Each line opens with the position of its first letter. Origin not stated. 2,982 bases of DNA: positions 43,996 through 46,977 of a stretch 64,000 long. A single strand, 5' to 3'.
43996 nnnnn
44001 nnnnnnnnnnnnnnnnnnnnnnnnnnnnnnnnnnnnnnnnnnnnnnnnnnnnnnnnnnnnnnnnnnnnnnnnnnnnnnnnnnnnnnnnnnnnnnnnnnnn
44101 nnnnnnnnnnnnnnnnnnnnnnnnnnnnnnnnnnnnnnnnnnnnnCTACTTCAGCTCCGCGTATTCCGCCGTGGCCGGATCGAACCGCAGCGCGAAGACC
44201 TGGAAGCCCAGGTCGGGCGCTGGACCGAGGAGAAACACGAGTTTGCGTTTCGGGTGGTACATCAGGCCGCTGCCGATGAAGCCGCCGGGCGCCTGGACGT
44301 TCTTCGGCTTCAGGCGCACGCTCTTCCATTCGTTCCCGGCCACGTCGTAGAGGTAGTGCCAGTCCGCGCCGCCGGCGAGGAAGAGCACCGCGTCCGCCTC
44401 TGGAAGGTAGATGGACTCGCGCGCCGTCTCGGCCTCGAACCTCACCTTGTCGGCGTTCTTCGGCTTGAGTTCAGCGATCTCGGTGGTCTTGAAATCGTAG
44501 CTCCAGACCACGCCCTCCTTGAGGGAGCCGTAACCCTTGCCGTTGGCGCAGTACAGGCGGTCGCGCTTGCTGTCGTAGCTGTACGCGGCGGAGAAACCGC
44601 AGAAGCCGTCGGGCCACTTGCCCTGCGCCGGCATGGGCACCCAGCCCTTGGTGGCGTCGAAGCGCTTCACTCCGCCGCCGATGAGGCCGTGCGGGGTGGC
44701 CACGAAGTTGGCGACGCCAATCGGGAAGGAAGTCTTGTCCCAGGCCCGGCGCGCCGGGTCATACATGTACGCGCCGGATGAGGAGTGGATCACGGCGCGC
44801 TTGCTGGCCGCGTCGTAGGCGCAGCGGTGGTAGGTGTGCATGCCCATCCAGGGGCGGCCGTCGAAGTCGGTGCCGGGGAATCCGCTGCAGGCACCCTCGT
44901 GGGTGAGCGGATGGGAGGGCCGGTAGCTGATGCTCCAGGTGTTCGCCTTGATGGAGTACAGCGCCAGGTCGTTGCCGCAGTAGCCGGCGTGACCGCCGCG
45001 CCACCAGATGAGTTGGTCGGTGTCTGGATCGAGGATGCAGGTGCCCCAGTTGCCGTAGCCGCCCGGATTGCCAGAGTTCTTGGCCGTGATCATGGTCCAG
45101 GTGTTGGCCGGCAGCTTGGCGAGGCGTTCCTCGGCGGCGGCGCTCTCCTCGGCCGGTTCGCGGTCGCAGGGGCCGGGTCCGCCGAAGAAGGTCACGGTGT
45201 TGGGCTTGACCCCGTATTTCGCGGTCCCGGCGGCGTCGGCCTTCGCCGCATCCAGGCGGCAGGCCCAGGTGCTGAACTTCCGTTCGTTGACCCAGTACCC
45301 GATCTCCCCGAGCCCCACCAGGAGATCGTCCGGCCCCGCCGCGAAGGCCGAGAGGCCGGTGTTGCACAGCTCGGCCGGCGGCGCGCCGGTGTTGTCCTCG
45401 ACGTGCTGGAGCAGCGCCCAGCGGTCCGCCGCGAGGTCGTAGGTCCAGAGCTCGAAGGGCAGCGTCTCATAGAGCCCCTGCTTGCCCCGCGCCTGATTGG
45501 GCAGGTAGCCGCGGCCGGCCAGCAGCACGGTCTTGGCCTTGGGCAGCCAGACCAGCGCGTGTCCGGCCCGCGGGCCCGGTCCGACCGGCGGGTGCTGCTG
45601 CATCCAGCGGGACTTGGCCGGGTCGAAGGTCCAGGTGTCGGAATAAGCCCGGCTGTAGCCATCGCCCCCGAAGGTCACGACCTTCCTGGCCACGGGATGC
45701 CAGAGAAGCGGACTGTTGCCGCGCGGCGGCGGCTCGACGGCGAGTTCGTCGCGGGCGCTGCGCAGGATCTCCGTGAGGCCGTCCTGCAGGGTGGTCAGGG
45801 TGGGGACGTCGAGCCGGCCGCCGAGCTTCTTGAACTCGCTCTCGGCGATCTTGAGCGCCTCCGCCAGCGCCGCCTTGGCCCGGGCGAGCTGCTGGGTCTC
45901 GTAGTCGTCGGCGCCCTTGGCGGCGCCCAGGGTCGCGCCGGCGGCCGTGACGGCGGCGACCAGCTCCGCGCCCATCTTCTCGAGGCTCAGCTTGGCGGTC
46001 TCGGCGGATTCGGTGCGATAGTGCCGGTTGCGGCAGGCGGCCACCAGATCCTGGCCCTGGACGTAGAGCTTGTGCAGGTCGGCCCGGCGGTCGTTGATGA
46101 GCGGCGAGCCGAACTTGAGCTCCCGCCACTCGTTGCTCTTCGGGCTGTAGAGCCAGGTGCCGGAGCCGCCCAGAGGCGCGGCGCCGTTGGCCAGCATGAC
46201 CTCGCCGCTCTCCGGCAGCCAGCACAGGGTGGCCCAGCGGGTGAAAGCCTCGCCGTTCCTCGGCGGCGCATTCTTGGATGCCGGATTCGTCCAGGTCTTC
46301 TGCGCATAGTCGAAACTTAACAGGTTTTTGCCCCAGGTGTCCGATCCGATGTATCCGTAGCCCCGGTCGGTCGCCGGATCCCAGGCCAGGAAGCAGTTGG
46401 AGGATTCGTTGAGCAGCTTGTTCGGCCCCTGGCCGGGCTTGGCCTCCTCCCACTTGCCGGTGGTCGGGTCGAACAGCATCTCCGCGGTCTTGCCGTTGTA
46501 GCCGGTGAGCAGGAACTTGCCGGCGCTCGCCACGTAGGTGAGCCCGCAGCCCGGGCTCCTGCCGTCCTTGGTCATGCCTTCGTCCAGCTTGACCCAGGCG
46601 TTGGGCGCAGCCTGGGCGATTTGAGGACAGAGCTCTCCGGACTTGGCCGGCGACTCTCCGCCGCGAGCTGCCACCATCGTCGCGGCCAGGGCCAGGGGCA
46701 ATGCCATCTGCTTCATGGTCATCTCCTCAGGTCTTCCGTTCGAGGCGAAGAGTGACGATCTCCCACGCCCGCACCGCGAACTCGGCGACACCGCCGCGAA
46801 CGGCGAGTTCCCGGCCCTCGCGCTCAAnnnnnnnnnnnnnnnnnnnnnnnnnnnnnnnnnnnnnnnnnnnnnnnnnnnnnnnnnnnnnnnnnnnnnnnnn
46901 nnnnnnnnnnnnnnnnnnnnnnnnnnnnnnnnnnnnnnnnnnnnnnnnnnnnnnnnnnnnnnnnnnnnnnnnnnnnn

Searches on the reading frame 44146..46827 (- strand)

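Call 14: search_protein_families(library=pfam, proteins=[window:44146-46827:-])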
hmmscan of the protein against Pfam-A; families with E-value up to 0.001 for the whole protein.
window:44146-46827:- (893 aa): 4 families
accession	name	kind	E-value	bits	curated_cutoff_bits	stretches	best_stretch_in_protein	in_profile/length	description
PF24681.1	Kelch_KLHDC2_KLHL20_DRC7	-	1e-18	67.9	50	1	375-475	108-196/221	KLHDC2/KLHL20/DRC7 Kelch-repeats domain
PF13415.12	Kelch_3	-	2.1e-12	47.3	22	1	382-425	3-45/48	Galactose oxidase, central domain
PF24981.1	Beta-prop_ATRN-LZTR1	-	2.6e-10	40.5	50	0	385-480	3-89/289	Attractin/LZTR1 beta-propeller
PF13418.12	Kelch_4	-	1.1e-09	38.5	21.6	0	224-240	31-45/49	Galactose oxidase, central domain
